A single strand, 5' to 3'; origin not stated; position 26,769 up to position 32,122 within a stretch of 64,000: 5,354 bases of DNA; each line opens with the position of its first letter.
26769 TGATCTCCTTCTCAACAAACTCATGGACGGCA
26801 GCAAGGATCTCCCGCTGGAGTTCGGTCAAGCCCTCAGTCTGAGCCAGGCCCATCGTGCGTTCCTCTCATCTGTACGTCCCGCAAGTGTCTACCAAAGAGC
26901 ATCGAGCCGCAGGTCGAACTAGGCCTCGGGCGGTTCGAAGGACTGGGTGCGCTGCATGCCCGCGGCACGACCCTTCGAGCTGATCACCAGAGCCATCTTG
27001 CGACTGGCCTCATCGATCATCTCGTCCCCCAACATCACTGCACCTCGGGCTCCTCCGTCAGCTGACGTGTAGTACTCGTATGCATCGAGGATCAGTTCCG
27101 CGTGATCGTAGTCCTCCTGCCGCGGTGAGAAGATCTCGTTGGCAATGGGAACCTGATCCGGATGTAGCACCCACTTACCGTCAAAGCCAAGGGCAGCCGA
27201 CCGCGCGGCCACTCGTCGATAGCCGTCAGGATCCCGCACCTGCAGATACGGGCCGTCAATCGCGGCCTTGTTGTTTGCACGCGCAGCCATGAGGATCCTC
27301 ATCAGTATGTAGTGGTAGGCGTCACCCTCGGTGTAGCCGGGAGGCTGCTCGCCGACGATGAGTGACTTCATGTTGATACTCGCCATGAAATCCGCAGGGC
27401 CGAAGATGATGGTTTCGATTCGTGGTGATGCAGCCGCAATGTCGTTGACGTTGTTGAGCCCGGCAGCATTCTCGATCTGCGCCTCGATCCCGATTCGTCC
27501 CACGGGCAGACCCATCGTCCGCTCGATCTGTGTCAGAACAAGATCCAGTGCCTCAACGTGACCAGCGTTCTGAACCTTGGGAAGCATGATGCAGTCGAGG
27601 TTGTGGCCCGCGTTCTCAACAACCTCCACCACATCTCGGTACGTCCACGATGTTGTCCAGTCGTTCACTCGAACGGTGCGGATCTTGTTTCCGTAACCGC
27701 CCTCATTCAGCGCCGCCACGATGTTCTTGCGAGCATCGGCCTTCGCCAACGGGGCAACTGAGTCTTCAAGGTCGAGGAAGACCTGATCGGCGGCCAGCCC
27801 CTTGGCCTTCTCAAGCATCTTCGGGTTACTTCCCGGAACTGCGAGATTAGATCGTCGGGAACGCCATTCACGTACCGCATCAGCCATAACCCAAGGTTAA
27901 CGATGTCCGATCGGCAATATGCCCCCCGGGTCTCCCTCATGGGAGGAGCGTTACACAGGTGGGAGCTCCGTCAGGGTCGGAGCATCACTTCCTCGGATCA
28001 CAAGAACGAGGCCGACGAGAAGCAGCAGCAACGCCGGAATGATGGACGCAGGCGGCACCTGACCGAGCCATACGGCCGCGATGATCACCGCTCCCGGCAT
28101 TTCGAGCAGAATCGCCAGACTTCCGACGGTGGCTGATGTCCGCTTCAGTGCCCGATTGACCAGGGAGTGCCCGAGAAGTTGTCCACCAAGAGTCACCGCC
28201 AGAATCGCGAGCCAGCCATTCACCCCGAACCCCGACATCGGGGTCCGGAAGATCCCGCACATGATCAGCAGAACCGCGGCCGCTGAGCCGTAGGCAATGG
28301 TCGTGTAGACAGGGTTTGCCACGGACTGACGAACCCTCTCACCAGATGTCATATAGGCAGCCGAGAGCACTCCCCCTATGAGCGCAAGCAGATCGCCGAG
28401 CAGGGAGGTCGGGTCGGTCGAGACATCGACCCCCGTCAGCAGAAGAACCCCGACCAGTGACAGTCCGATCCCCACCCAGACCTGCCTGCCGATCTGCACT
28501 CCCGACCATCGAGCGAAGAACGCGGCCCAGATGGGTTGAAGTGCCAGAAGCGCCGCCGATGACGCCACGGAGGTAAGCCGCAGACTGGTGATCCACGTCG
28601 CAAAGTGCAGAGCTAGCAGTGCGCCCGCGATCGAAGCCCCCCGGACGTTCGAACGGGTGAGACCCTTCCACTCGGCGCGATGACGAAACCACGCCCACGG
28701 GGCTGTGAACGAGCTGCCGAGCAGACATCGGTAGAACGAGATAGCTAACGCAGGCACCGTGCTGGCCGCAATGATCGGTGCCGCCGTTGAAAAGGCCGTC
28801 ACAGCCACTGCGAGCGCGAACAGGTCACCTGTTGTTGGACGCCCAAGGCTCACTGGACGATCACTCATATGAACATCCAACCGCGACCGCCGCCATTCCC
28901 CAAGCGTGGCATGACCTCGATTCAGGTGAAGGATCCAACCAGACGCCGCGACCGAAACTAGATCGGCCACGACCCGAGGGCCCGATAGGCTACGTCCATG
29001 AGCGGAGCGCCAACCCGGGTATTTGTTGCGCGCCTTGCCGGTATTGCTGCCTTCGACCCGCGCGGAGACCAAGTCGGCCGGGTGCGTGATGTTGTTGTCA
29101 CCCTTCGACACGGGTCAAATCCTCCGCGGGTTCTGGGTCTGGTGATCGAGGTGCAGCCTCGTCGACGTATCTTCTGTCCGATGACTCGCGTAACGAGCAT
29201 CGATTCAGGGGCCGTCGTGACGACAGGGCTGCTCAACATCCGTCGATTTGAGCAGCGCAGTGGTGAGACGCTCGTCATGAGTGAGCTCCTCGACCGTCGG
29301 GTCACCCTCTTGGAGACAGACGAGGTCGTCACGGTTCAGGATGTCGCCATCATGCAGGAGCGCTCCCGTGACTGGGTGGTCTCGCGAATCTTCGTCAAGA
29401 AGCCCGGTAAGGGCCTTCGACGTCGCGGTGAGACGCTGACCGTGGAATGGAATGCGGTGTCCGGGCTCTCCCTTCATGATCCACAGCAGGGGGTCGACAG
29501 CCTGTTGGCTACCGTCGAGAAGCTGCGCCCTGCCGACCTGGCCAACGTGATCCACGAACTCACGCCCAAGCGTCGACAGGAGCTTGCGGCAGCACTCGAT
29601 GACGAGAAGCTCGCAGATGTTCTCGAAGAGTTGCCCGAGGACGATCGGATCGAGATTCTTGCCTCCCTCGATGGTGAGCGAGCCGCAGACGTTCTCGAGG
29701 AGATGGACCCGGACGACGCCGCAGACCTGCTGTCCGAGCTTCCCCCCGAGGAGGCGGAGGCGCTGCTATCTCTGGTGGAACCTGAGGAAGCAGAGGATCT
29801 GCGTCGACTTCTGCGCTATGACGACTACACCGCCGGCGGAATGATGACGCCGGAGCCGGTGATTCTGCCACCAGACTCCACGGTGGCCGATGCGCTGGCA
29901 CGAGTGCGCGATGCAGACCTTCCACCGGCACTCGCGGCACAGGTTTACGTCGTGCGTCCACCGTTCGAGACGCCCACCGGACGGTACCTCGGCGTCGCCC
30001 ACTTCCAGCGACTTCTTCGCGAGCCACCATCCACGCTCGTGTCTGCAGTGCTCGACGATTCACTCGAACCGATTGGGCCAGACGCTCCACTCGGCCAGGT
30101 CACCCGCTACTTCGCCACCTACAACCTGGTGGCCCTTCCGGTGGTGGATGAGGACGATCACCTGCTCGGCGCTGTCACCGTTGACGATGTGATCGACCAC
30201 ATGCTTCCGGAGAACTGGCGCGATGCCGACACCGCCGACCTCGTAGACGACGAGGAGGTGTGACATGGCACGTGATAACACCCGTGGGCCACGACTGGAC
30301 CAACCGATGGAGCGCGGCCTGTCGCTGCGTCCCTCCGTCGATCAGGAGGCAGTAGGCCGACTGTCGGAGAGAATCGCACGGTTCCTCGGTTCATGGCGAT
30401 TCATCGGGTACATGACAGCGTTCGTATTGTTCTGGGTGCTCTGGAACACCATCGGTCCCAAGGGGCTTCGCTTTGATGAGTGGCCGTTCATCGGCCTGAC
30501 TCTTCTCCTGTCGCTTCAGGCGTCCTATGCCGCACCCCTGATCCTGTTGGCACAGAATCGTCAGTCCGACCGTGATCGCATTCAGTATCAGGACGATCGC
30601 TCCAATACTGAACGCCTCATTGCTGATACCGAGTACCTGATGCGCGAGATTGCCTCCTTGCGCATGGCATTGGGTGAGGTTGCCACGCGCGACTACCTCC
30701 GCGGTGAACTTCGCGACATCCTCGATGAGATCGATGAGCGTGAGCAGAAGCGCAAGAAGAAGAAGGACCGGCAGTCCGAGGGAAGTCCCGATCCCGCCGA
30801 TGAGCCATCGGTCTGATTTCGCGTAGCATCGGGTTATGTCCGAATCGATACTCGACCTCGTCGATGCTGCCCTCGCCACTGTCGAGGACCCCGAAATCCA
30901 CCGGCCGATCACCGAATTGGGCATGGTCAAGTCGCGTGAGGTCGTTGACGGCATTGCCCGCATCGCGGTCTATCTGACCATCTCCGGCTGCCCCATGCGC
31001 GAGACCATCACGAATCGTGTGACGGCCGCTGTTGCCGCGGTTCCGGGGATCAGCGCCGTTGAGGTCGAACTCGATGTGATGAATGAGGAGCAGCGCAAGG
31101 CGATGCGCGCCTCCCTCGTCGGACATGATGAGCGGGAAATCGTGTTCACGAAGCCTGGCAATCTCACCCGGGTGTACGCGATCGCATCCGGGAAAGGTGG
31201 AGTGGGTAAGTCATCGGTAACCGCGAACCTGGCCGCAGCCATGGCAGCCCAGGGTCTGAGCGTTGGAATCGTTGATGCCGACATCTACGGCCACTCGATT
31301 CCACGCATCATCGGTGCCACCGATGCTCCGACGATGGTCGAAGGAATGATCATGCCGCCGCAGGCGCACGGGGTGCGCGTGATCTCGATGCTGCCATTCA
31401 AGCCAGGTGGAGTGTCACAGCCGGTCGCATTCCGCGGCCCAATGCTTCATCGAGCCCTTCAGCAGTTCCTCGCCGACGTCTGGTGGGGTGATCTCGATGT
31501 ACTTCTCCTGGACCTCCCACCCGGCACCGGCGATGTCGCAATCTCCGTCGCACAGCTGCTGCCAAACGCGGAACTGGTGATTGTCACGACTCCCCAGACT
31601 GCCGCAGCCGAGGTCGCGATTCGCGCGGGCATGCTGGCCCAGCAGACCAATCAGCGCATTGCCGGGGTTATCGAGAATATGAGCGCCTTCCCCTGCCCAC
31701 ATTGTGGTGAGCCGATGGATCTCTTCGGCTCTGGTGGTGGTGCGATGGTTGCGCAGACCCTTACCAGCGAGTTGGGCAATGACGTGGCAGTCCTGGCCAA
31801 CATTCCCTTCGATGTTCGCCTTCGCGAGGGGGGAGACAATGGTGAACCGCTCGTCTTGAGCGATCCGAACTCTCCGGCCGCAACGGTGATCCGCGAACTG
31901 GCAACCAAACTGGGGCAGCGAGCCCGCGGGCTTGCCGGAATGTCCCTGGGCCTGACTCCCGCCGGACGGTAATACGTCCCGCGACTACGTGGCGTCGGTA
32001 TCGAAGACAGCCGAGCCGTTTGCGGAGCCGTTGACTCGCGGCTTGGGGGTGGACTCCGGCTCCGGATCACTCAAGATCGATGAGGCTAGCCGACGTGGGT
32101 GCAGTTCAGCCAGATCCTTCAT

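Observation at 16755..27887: Possible hybrid C5-dicarboxylate route: ethylmalonyl-CoA-type genes plus Mct within 11 kb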

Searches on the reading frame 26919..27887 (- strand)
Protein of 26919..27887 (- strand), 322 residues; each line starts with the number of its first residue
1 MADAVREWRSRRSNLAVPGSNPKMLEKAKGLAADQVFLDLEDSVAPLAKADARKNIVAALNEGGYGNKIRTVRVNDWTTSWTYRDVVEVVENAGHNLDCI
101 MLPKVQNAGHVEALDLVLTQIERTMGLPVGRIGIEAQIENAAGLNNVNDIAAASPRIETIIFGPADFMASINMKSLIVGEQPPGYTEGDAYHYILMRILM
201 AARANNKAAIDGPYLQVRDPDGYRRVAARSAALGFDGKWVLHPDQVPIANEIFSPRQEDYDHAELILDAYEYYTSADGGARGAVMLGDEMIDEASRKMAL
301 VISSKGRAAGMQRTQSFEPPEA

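Call 3: search_protein_families(library=pfam, proteins=[window:26919-27887:-])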
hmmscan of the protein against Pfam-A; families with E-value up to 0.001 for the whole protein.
window:26919-27887:- (322 aa): 4 families
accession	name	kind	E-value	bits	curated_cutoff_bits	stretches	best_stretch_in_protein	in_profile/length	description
PF03328.21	HpcH_HpaI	-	1.1e-42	146.3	25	1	13-243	2-221/221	HpcH/HpaI aldolase/citrate lyase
PF22484.2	DUF6986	-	9e-10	38.4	27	1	99-174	166-248/408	Domain of unknown function (DUF6986)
PF15617.12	C-C_Bond_Lyase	-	4.5e-09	36.3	28.4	1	17-269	13-284/320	C-C_Bond_Lyase of the TIM-Barrel fold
PF01274.28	MS_TIM-barrel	-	0.00093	18.7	26.4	0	229-254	195-220/248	Malate synthase, TIM barrel domain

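Call 4: search_protein_families(library=ncbifam, proteins=[window:26919-27887:-])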
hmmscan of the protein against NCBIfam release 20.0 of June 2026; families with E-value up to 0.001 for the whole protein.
window:26919-27887:- (322 aa): 5 families
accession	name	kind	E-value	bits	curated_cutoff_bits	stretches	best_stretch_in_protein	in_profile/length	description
TIGR01588.1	citE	equivalog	2.3e-48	164.7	443.4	1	9-294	1-271/288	citrate (pro-3S)-lyase subunit beta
NF038242.1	RipC_Ccl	equivalog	4.4e-42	144.4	375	1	12-297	2-259/268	itaconate degradation C-C-lyase RipC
NF041626.1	malyCoAlyase_Halo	equivalog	1e-29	103.6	500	1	29-297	29-304/340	L-malyl-CoA/beta-methylmalyl-CoA lyase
NF041315.1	malate_syn_AceB_Halo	equivalog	1.2e-13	50.5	780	1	23-260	25-274/429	malate synthase AceB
TIGR01344.1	malate_syn_A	equivalog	3.3e-05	22.4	594.5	1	228-257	333-362/511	malate synthase A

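Call 9: search_solved_structures(query=window:26919-27887:-, max_evalue=0.00001)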
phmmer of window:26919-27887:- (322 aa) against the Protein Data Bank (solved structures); distinct sequences matched with E-value up to 0.00001: 16.
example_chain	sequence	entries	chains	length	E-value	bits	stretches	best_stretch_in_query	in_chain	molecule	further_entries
5ugr_A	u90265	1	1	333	8.3e-67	228.9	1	9-311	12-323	Malyl-CoA lyase/beta-methylmalyl-CoA lyase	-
4l9y_A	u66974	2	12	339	3.1e-59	204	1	9-303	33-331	Malyl-CoA lyase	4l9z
4l7z_A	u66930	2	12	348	3.1e-32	115.3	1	34-307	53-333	HpcH/HpaI aldolase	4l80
6kin_A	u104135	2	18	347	1.6e-31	113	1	34-307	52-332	HpcH/HpaI aldolase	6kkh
3qll_A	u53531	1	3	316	3.7e-25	92.1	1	11-290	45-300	Citrate lyase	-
5vxc_A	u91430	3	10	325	2.6e-23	86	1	8-293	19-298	Citrate lyase subunit beta-like protein, mitochondrial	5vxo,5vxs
1sgj_A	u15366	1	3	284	6.5e-19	71.6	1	12-297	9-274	citrate lyase, beta subunit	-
6aq4_A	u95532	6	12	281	1.1e-17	67.6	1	16-270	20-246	Citrate lyase subunit beta-like protein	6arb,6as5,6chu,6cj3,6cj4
1z6k_A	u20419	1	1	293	1.3e-17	67.3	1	16-270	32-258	Citrate Lyase beta subunit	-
1u5v_A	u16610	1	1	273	4.3e-16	62.3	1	18-269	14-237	citE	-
1u5h_A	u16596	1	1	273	4.3e-16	62.3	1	18-270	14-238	citE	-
8khl_A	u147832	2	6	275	3.5e-12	49.5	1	12-269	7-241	Probable acyl-CoA lyase beta chain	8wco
9nzb_A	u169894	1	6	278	3.7e-12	49.4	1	12-269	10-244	Acyl-CoA lyase beta chain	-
3r4i_A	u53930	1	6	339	4.2e-11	45.9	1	36-297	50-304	Citrate Lyase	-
3oyx_A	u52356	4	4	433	5.5e-09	39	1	20-253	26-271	Malate synthase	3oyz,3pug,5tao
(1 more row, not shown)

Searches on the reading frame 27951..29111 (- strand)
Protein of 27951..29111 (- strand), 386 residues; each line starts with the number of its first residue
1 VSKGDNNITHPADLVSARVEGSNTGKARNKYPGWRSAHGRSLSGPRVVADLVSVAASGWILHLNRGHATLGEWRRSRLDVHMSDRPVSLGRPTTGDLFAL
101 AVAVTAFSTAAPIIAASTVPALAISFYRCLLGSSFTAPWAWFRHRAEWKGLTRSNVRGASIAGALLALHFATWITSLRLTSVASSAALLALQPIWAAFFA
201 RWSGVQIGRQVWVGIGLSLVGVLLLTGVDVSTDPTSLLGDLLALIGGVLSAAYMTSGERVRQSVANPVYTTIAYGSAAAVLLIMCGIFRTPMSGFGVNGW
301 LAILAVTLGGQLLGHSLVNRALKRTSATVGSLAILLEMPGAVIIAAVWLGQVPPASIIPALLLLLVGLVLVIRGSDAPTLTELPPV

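Call 5: search_protein_families(library=pfam, proteins=[window:27951-29111:-])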
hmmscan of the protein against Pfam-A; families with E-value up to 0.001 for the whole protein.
window:27951-29111:- (386 aa): 1 family
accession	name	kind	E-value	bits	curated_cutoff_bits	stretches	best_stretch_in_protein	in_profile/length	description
PF00892.27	EamA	-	1.7e-23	83.8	28.2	2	94-226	2-134/135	EamA-like transporter family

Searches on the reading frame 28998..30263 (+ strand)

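Call 5: search_protein_families(library=pfam, proteins=[window:28998-30263:+])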
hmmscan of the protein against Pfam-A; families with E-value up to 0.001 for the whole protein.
window:28998-30263:+ (421 aa): 4 families
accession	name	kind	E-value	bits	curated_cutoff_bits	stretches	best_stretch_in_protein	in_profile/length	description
PF03448.22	MgtE_N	-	9.9e-28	97.1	25.9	1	176-276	1-101/102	MgtE intracellular N domain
PF00571.33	CBS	-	1.3e-13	51.4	24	1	351-402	4-55/57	CBS domain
PF05239.21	PRC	-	1e-05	25.9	21.2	0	8-74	4-71/78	PRC-barrel domain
PF14841.11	FliG_M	-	3e-05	24.6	25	0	230-254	17-41/76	FliG middle domain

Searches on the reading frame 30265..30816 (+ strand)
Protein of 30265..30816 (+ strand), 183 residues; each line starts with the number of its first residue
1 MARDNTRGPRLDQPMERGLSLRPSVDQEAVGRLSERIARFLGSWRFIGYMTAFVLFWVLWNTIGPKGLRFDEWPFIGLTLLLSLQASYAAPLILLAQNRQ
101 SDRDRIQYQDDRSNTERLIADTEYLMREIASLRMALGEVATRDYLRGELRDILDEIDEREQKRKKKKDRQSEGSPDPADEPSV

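Call 5: search_protein_families(library=pfam, proteins=[window:30265-30816:+])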
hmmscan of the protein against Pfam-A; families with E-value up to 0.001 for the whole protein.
window:30265-30816:+ (183 aa): 1 family
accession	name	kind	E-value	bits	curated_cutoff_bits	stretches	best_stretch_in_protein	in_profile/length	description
PF06210.16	DUF1003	-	9.4e-33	112.9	27.4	1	42-143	2-103/103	Protein of unknown function (DUF1003)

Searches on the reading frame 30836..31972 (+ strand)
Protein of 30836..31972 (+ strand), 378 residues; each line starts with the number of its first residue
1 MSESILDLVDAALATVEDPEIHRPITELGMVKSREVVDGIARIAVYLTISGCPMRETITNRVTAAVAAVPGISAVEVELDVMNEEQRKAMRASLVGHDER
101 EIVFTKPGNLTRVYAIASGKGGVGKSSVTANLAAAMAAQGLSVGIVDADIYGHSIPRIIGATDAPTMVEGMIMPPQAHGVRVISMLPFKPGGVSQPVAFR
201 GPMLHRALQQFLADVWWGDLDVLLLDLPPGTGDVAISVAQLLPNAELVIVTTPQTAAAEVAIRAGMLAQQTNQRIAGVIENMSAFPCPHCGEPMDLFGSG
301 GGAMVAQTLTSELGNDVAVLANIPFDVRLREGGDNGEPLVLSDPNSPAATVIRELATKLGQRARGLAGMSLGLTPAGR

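Call 5: search_protein_families(library=pfam, proteins=[window:30836-31972:+])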
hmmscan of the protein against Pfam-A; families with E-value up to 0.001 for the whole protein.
window:30836-31972:+ (378 aa): 7 families
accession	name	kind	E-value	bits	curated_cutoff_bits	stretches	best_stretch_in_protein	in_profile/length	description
PF10609.15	ParA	-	6.7e-83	278.3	27.1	1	110-359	2-245/246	NUBPL iron-transfer P-loop NTPase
PF01883.24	FeS_assembly_P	-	2.4e-15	57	23.5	1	9-78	4-72/73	Iron-sulfur cluster assembly protein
PF01656.29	CbiA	-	2.6e-11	44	25.4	1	115-152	2-39/125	CobQ/CobB/MinD/ParA nucleotide binding domain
PF13614.12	AAA_31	-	6.5e-08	33.1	27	1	112-150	2-40/177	AAA domain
PF00142.24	Fer4_NifH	-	2.3e-05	24.4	25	1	118-171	6-59/271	4Fe-4S iron sulfur cluster binding proteins, NifH/frxC family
PF09140.17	MipZ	-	2.6e-05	24.1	20.7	1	115-175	4-64/262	ATPase MipZ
PF02374.21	ArsA_ATPase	-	0.00018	21.3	24.3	1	116-149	5-38/305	Anion-transporting ATPase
